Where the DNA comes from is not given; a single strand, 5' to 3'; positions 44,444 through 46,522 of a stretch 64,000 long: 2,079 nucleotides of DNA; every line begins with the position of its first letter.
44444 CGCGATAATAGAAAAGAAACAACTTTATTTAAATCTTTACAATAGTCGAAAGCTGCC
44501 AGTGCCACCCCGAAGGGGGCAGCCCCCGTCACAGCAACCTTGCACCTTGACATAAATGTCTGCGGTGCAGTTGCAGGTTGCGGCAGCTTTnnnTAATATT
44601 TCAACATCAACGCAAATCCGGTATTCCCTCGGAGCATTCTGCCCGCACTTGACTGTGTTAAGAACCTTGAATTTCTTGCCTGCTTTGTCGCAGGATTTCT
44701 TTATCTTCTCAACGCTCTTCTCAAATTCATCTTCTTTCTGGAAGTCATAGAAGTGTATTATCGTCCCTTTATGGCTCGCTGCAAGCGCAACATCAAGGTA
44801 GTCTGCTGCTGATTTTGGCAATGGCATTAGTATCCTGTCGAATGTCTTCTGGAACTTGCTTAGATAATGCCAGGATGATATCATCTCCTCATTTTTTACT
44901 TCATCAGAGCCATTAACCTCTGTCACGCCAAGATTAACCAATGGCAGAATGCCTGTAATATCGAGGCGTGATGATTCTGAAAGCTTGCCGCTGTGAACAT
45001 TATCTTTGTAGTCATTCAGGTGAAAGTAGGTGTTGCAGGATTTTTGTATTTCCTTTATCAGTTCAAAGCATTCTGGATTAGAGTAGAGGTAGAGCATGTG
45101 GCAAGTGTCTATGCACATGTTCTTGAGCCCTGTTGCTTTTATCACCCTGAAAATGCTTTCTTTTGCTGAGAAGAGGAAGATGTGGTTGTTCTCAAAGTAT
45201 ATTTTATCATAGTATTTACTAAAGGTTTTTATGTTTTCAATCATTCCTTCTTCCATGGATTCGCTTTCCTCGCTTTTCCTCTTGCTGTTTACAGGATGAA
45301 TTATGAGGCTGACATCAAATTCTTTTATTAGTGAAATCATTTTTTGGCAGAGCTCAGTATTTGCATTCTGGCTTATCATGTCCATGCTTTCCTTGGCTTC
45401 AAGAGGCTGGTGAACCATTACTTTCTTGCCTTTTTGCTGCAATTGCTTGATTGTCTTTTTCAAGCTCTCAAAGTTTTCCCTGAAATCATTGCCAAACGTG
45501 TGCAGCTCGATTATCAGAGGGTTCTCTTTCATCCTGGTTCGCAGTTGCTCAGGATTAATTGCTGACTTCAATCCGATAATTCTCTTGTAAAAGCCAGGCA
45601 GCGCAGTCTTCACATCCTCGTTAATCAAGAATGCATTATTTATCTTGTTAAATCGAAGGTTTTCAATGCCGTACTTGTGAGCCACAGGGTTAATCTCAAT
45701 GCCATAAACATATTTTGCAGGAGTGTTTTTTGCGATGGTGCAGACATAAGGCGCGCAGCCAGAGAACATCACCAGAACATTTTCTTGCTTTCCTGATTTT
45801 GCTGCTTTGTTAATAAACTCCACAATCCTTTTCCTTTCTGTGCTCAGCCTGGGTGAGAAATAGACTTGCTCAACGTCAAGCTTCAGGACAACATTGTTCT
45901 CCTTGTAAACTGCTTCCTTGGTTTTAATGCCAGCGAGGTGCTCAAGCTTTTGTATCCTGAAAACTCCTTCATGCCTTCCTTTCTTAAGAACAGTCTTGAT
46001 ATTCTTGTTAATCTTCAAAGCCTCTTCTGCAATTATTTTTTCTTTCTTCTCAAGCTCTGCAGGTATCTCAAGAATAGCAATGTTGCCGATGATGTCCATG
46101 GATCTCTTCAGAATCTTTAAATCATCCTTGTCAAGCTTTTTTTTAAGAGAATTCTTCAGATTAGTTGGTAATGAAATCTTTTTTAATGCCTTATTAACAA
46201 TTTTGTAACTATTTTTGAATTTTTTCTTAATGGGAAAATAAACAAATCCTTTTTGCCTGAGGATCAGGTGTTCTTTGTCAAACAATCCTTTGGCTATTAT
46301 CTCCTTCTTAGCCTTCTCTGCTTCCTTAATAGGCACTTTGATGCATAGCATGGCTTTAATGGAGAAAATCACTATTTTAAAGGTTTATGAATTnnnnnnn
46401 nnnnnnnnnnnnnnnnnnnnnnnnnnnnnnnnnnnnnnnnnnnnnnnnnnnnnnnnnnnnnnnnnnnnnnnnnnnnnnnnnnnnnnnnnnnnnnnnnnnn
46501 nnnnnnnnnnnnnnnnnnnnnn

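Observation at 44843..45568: Endonuclease-IV-like TIM-barrel domain inserted inside the catalytic domain of a Trm5/Taw2 tRNA methyltransferase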

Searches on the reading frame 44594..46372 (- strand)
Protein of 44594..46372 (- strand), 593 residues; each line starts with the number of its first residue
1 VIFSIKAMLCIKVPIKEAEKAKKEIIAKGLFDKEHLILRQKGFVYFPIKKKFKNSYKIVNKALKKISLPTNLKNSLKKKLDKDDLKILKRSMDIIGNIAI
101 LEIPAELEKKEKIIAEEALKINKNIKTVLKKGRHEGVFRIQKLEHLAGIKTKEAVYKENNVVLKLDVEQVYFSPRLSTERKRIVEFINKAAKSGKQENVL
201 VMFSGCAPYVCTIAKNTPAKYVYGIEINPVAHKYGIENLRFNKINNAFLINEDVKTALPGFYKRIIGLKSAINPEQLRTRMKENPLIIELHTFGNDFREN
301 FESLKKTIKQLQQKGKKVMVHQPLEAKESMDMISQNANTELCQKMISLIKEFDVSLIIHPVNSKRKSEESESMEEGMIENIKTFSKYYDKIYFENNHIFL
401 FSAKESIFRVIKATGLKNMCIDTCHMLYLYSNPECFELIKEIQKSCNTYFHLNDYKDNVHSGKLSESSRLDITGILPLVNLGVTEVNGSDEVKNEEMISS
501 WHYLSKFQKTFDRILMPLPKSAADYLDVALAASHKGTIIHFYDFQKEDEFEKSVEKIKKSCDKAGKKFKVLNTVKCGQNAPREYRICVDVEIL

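Call 3: search_protein_families(library=pfam, proteins=[window:44594-46372:-], max_evalue=1)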
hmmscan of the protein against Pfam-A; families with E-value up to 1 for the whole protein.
window:44594-46372:- (593 aa): 8 families
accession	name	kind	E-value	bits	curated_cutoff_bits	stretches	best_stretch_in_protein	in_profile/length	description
PF02475.24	TRM5-TYW2_MTfase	-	3.2e-34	118.7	28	2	155-310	2-158/164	TRM5/TYW2 methyltransferase domain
PF25133.1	TYW2_N_2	-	2.1e-17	63.4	27.7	1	72-149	1-77/79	TYW2 N-terminal domain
PF18093.7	Trm5_N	-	6.8e-12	45.4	22.7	1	10-54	1-45/47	tRNA methyltransferase 5 N-terminal domain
PF01261.30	AP_endonuc_2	-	1.7e-07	31.7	31.1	1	297-463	21-196/249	Xylose isomerase-like TIM barrel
PF04748.18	Polysacc_deac_2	-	0.013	15.1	27.5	1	303-330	33-60/212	Divergent polysaccharide deacetylase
PF06325.19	PrmA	-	0.068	13.1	22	1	200-250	164-215/296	Ribosomal protein L11 methyltransferase (PrmA)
PF03720.21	UDPG_MGDP_dh_C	-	0.076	13.8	30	1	306-362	21-75/103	UDP-glucose/GDP-mannose dehydrogenase family, UDP binding domain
PF00782.25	DSPc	-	0.17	12.2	33.5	1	292-321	50-79/133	Dual specificity phosphatase, catalytic domain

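Call 4: search_protein_families(library=ncbifam, proteins=[window:44594-46372:-], max_evalue=1)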
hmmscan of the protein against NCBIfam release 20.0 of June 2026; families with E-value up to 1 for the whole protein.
window:44594-46372:- (593 aa): 11 families
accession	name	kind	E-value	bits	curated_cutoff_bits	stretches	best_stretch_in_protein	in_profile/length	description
NF047730.1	tRNAMtaseTrm5b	equivalog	1.4e-68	231.5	600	2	8-312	1-298/330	tRNA (guanine(37)-N1)-methyltransferase Trm5b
NF047728.1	tRNAMtaseTaw22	equivalog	1.2e-52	179.1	550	2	8-319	1-313/336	tRNA (guanine(37)-N1)/4-demethylwyosine(37)-methyltransferase Taw22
NF047732.1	tRNAMtaseTrm5bMeth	equivalog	2.4e-46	158.3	500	2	8-306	1-308/337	tRNA (guanine(37)-N1)-methyltransferase Trm5b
NF047729.1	tRNAMtaseTaw21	equivalog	3.9e-31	108.1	400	2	90-253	5-164/250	tRNA 4-demethylwyosine(37)-methyltransferase Taw21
NF047824.1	tRNAwyosineTaw2Meth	equivalog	1.8e-23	83.4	350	2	117-255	22-153/245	tRNA(Phe) (4-demethylwyosine(37)-C(7)) aminocarboxypropyltransferase Taw2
NF047823.1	tRNAwyosTaw2Pyroc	equivalog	2.4e-23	82.9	550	2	71-247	9-176/277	tRNA(Phe) (4-demethylwyosine(37)-C(7)) aminocarboxypropyltransferase Taw2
TIGR00479.1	rumA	equivalog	4.7e-07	29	183.55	1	52-264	155-360/432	23S rRNA (uracil(1939)-C(5))-methyltransferase RlmD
TIGR03534.1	RF_mod_PrmC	equivalog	7.9e-05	22.2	199.1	1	162-258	57-151/253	peptide chain release factor N(5)-glutamine methyltransferase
NF011529.0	PRK14968.1-3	equivalog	0.00034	20.1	162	1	194-265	33-102/198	putative methyltransferase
NF002198.0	PRK01060.1-3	equivalog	0.0016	18.1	244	0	505-571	63-129/253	deoxyribonuclease IV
NF045941.1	PropMonoxMimD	equivalog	0.085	13.2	150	1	455-531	29-106/108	propane 2-monooxygenase effector subunit MimD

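Call 5: find_homologous_proteins(query=window:44594-46372:-, max_evalue=0.00001)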
Query window:44594-46372:- (593 aa): 600 proteins with E <= 0.00001 among 8000 candidates; the best 120 are listed.
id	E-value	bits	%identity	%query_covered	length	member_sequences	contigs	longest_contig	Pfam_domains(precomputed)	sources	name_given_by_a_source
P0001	0.0e+0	1288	100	99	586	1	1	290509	PF01261.31,PF02475.24,PF25133.2,PF18093.8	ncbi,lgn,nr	ncbi:hypothetical protein JW756_01925 [Candidatus Woesearchaeota archaeon]|nr:hypothetical protein [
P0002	8.9e-283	957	73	99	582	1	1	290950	PF01261.31,PF02475.24,PF25133.2,PF18093.8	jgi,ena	-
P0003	2.8e-281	952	73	99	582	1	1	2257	PF01261.31,PF02475.24,PF25133.2,PF18093.8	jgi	jgi:tRNA (guanine37-N1)-methyltransferase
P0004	2.5e-272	923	71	99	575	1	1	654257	PF01261.31,PF02475.24,PF25133.2,PF18093.8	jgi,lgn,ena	-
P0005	3.5e-249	846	66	99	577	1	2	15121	PF01261.31,PF02475.24,PF25133.2,PF18093.8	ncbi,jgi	jgi:tRNA (guanine37-N1)-methyltransferase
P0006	2.7e-247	840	65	99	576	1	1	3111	PF02475.24,PF25133.2,PF18093.8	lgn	-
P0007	4.7e-209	714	56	99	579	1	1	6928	PF01261.31,PF02475.24,PF25133.2,PF18093.8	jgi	jgi:tRNA (guanine37-N1)-methyltransferase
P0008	1.0e-179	617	56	85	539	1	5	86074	PF02475.24,PF25133.2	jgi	-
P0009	1.3e-169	584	48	99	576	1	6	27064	PF01261.31,PF02475.24,PF25133.2,PF18093.8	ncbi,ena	-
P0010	3.0e-168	579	50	99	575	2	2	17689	PF02475.24,PF25133.2,PF18093.8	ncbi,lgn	ncbi:MAG: hypothetical protein ACLFPQ_05150 [Candidatus Woesearchaeota archaeon]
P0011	1.3e-166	574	53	88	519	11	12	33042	PF01261.31,PF02475.24,PF25133.2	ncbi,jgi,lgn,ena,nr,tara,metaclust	ncbi:MAG: hypothetical protein QF362_00275 [Candidatus Woesearchaeota archaeon]|jgi:tRNA G37 N-methy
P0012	1.0e-165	571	52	88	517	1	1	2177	PF01261.31,PF02475.24,PF25133.2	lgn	-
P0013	2.1e-164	566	49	99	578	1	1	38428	PF02475.24,PF25133.2,PF18093.8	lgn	-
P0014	1.3e-162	561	48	98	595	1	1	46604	PF02475.24,PF25133.2,PF18093.8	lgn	-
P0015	3.7e-161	556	52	88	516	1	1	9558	PF01261.31,PF02475.24,PF25133.2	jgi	jgi:tRNA G37 N-methylase Trm5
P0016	7.6e-160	551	52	87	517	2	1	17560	PF01261.31,PF02475.24,PF25133.2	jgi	jgi:tRNA G37 N-methylase Trm5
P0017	1.4e-157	544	47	99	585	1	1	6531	PF01261.31,PF02475.24,PF25133.2,PF18093.8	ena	-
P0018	5.4e-156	539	51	88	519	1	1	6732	PF01261.31,PF02475.24,PF25133.2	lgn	-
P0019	1.1e-154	534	47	99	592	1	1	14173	PF01261.31,PF02475.24,PF25133.2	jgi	jgi:tRNA (guanine37-N1)-methyltransferase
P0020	1.3e-153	531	49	86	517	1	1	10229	PF02475.24,PF25133.2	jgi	jgi:tRNA G37 N-methylase Trm5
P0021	2.6e-153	530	46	99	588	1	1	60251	PF01261.31,PF02475.24,PF25133.2,PF18093.8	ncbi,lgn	-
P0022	6.0e-153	529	47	99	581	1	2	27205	PF01261.31,PF02475.24,PF25133.2,PF18093.8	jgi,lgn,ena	jgi:tRNA (guanine37-N1)-methyltransferase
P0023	5.6e-152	525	48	98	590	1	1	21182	PF01261.31,PF02475.24,PF25133.2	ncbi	-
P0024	3.8e-151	523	48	99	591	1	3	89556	PF02475.24,PF25133.2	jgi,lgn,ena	-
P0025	4.0e-151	523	46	98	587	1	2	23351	PF02475.24,PF25133.2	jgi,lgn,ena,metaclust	metaclust:\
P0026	1.2e-150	521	47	99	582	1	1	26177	PF02475.24,PF25133.2,PF18093.8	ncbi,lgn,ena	-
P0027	2.2e-150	520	49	89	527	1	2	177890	PF01261.31,PF02475.24,PF25133.2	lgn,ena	-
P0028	4.6e-150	519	46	99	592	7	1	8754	PF01261.31,PF02475.24,PF25133.2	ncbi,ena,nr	ncbi:MAG: hypothetical protein KAI26_07670 [Nanoarchaeota archaeon]|nr:hypothetical protein [Nanoarc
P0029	3.1e-149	516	46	99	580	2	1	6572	PF02475.24,PF25133.2,PF18093.8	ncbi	ncbi:MAG: hypothetical protein ACP5NW_03045 [Candidatus Woesearchaeota archaeon]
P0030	4.9e-149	516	46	99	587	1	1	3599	PF01261.31,PF02475.24,PF25133.2,PF18093.8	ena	-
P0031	1.1e-148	515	46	99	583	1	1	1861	PF01261.31,PF02475.24,PF25133.2,PF18093.8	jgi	-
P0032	1.8e-148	514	44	99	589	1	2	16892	PF01261.31,PF02475.24,PF25133.2,PF18093.8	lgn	-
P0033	1.6e-147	511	70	44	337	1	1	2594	PF02475.24,PF25133.2,PF18093.8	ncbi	-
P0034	7.1e-147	509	46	99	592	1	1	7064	PF01261.31,PF02475.24,PF25133.2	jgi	jgi:tRNA (guanine37-N1)-methyltransferase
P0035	1.0e-146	508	47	99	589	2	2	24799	PF01261.31,PF02475.24,PF25133.2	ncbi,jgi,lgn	-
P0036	3.0e-146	506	46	98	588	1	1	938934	PF02475.24,PF25133.2,PF18093.8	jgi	jgi:tRNA (guanine37-N1)-methyltransferase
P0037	2.0e-145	504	46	99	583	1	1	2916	PF01261.31,PF02475.24,PF25133.2,PF18093.8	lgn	-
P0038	1.2e-144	501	47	99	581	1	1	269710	PF02475.24,PF25133.2,PF18093.8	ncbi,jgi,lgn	ncbi:MAG: hypothetical protein WC758_04220 [Candidatus Woesearchaeota archaeon]|jgi:tRNA (guanine37-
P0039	1.4e-144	501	45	99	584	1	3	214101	PF01261.31,PF02475.24,PF25133.2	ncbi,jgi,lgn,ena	-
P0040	3.1e-144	500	45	99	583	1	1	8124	PF02475.24,PF25133.2,PF18093.8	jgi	jgi:tRNA (guanine37-N1)-methyltransferase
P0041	4.9e-144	499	69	43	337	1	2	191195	PF02475.24,PF25133.2,PF18093.8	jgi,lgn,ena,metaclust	metaclust:\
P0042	3.7e-143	496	45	98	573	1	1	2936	PF01261.31,PF02475.24,PF25133.2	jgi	-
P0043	6.5e-142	492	45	99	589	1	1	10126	PF01261.31,PF02475.24,PF25133.2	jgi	-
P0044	6.7e-142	492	44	99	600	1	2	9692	PF02475.24,PF25133.2,PF18093.8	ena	-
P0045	3.3e-141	490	61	52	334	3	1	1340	PF02475.24,PF25133.2,PF18093.8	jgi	jgi:tRNA (guanine37-N1)-methyltransferase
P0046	6.9e-141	489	43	99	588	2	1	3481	PF01261.31,PF02475.24,PF25133.2,PF18093.8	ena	-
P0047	1.1e-140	488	46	99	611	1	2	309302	PF01261.31,PF02475.24,PF25133.2,PF18093.8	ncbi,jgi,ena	-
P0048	3.5e-140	486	48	88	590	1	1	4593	PF01261.31,PF02475.24,PF25133.2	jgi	-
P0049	4.9e-140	486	46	98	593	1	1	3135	PF13847.13,PF01261.31,PF02475.24,PF25133.2,PF18093.8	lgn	-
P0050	5.1e-140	486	45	99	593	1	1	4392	PF02475.24,PF25133.2,PF18093.8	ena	-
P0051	6.7e-140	486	43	98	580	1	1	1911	PF01261.31,PF02475.24,PF25133.2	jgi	jgi:tRNA G37 N-methylase Trm5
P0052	6.9e-140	486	44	99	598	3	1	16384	PF01261.31,PF02475.24,PF25133.2,PF18093.8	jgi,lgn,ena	-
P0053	1.1e-139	485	60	52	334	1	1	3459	PF02475.24,PF25133.2,PF18093.8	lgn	-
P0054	2.2e-139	484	43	99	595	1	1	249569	PF01261.31,PF02475.24,PF25133.2,PF18093.8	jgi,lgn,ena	-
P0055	2.7e-139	484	44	99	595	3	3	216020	PF01261.31,PF02475.24,PF25133.2,PF18093.8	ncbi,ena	-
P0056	2.0e-138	481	46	99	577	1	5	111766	PF02475.24,PF25133.2,PF18093.8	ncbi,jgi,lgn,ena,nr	ncbi:hypothetical protein KO361_06100 [Candidatus Woesearchaeota archaeon]|nr:hypothetical protein [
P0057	9.1e-138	478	45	98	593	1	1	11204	PF02475.24,PF25133.2,PF18093.8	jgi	jgi:tRNA (guanine37-N1)-methyltransferase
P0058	8.6e-136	472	46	90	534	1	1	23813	PF01261.31,PF02475.24,PF25133.2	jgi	jgi:tRNA G37 N-methylase Trm5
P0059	1.3e-135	471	44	98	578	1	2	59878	PF01261.31,PF02475.24,PF25133.2,PF18093.8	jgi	jgi:tRNA (guanine37-N1)-methyltransferase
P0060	2.4e-135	471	63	44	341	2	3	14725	PF02475.24,PF25133.2,PF18093.8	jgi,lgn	jgi:tRNA (guanine37-N1)-methyltransferase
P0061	4.1e-135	470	42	99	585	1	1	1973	PF01261.31,PF02475.24,PF25133.2,PF18093.8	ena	-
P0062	1.4e-134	468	44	99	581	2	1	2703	PF02475.24,PF25133.2,PF18093.8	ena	-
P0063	1.6e-134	468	42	99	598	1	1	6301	PF02475.24,PF25133.2,PF18093.8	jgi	jgi:tRNA (guanine37-N1)-methyltransferase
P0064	3.0e-134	467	44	99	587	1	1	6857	PF02475.24,PF25133.2,PF18093.8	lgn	-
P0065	4.1e-134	466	42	99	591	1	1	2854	PF01261.31,PF02475.24,PF25133.2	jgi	jgi:tRNA (guanine37-N1)-methyltransferase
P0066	6.1e-134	466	44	99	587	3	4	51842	PF02475.24,PF25133.2,PF18093.8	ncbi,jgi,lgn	jgi:tRNA (guanine37-N1)-methyltransferase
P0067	8.6e-134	465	43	99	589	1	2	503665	PF02475.24,PF25133.2,PF18093.8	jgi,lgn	jgi:tRNA (guanine37-N1)-methyltransferase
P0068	4.3e-133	463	44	99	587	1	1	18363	PF02475.24,PF25133.2,PF18093.8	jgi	jgi:tRNA (guanine37-N1)-methyltransferase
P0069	7.3e-133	462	44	99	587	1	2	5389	PF02475.24,PF25133.2,PF18093.8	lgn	-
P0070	1.2e-132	462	44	99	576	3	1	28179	PF01261.31,PF02475.24,PF25133.2,PF18093.8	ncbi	-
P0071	2.2e-132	461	65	44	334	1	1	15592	PF02475.24,PF25133.2,PF18093.8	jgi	-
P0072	1.0e-131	459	64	44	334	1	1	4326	PF02475.24,PF25133.2,PF18093.8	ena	-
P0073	3.2e-131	457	44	93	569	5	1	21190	PF02475.24,PF25133.2,PF18093.8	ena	-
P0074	1.0e-130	455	64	44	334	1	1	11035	PF02475.24,PF25133.2,PF18093.8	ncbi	-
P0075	1.1e-130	455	59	52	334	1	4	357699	PF02475.24,PF25133.2,PF18093.8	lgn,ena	-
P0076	1.2e-130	455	62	44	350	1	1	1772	PF02475.24,PF25133.2,PF18093.8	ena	-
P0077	1.5e-130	455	57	52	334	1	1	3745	PF02475.24,PF25133.2,PF18093.8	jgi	jgi:tRNA (guanine37-N1)-methyltransferase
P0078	2.1e-130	454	57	52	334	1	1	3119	PF02475.24,PF25133.2,PF18093.8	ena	-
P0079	5.4e-130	453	41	99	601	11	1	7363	PF01261.31,PF02475.24,PF25133.2,PF18093.8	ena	-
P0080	5.2e-129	450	45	88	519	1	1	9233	PF01261.31,PF02475.24,PF25133.2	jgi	-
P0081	5.5e-129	450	46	90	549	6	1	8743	PF01261.31,PF02475.24,PF25133.2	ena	-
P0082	6.3e-129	449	44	99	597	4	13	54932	PF13847.13,PF02475.24,PF25133.2,PF18093.8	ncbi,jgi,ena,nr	ncbi:hypothetical protein AUJ83_02650 [Candidatus Woesearchaeota archaeon CG1_02_33_12]|nr:MAG: hypo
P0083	9.3e-129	449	43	99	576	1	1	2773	PF13847.13,PF01261.31,PF02475.24,PF25133.2,PF18093.8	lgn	-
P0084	2.3e-128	447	46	89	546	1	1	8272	PF01261.31,PF02475.24,PF25133.2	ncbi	-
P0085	2.5e-128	447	45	99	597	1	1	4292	PF02475.24,PF25133.2,PF18093.8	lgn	-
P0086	4.7e-128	446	57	52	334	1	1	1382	PF02475.24,PF25133.2,PF18093.8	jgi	-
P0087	4.9e-128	446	56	52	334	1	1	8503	PF02475.24,PF25133.2,PF18093.8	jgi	jgi:tRNA (guanine37-N1)-methyltransferase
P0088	6.5e-128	446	57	51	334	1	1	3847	PF13847.13,PF02475.24,PF25133.2,PF18093.8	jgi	jgi:tRNA (guanine37-N1)-methyltransferase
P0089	6.8e-128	446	44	99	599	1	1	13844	PF02475.24,PF25133.2,PF18093.8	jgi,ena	-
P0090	1.1e-127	445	58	52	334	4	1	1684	PF02475.24,PF25133.2,PF18093.8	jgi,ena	-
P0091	1.5e-127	445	55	52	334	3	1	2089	PF02475.24,PF25133.2,PF18093.8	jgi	jgi:tRNA (guanine37-N1)-methyltransferase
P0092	2.2e-127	444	44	99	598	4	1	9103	PF02475.24,PF25133.2,PF18093.8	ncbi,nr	ncbi:MAG: hypothetical protein KJ968_00235 [Nanoarchaeota archaeon]|nr:hypothetical protein [Nanoarc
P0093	2.2e-127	444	55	54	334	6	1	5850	PF13847.13,PF02475.24,PF25133.2,PF18093.8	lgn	-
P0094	3.1e-127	444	57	52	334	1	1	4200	PF02475.24,PF25133.2,PF18093.8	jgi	jgi:tRNA (guanine37-N1)-methyltransferase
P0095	4.2e-127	443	56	52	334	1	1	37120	PF02475.24,PF25133.2,PF18093.8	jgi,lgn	jgi:tRNA (guanine37-N1)-methyltransferase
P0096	7.1e-127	443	45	99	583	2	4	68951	PF01261.31,PF02475.24,PF25133.2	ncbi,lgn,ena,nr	ncbi:MAG: hypothetical protein KJ583_07055 [Nanoarchaeota archaeon]|nr:hypothetical protein [Nanoarc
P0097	1.5e-126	441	44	89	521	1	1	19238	PF01261.31,PF02475.24,PF25133.2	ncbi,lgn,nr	ncbi:hypothetical protein KY347_02475 [Candidatus Woesearchaeota archaeon]|nr:hypothetical protein [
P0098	1.9e-126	441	44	89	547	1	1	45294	PF01261.31,PF02475.24,PF25133.2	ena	-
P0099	1.9e-126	441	44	99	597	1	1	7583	PF02475.24,PF25133.2,PF18093.8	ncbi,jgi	-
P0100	2.0e-126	441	42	99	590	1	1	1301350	PF01261.31,PF02475.24,PF25133.2,PF18093.8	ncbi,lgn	-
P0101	2.0e-126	441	44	99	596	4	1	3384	PF02475.24,PF25133.2,PF18093.8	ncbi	-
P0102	2.6e-126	441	56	52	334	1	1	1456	PF02475.24,PF25133.2,PF18093.8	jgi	-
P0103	3.0e-126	440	55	53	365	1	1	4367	PF02475.24,PF25133.2,PF18093.8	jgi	jgi:tRNA (guanine37-N1)-methyltransferase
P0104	5.8e-126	440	43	99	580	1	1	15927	PF13847.13,PF02475.24,PF25133.2,PF18093.8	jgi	-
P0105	6.3e-126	439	63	44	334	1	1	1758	PF02475.24,PF25133.2,PF18093.8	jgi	jgi:tRNA (guanine37-N1)-methyltransferase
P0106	6.0e-125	436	47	88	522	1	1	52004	PF02475.24,PF25133.2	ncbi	ncbi:hypothetical protein ACFLZ7_03425 [Nanoarchaeota archaeon]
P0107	7.3e-125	436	43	99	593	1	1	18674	PF01261.31,PF02475.24,PF25133.2,PF18093.8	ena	-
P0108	1.1e-124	435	47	88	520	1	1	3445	PF13847.13,PF01261.31,PF02475.24,PF25133.2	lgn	-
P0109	2.2e-124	434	43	99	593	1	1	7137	PF13847.13,PF02475.24,PF25133.2,PF18093.8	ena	-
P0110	2.8e-124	434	63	42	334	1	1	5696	PF13847.13,PF02475.24,PF25133.2,PF18093.8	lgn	-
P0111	3.3e-124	434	54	55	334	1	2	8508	PF13847.13,PF02475.24,PF25133.2,PF18093.8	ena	-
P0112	3.9e-124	434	54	51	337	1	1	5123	PF02475.24,PF25133.2,PF18093.8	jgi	jgi:tRNA (guanine37-N1)-methyltransferase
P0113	4.0e-124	433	63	43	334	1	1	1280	PF13847.13,PF02475.24,PF25133.2,PF18093.8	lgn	-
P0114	5.6e-124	433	65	43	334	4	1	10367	PF02475.24,PF25133.2,PF18093.8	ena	-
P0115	9.5e-124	432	43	99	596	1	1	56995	PF02475.24,PF25133.2,PF18093.8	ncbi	-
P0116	1.0e-123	432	63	43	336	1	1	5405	PF13847.13,PF02475.24,PF25133.2,PF18093.8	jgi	-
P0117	1.6e-123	431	60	43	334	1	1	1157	PF02475.24,PF25133.2,PF18093.8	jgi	jgi:tRNA (guanine37-N1)-methyltransferase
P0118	2.3e-123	431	43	99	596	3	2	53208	PF02475.24,PF25133.2,PF18093.8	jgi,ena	-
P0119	2.3e-123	431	54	53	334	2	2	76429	PF13847.13,PF02475.24,PF25133.2,PF18093.8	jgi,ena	-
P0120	1.1e-122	429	64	43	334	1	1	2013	PF13847.13,PF02475.24,PF25133.2,PF18093.8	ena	-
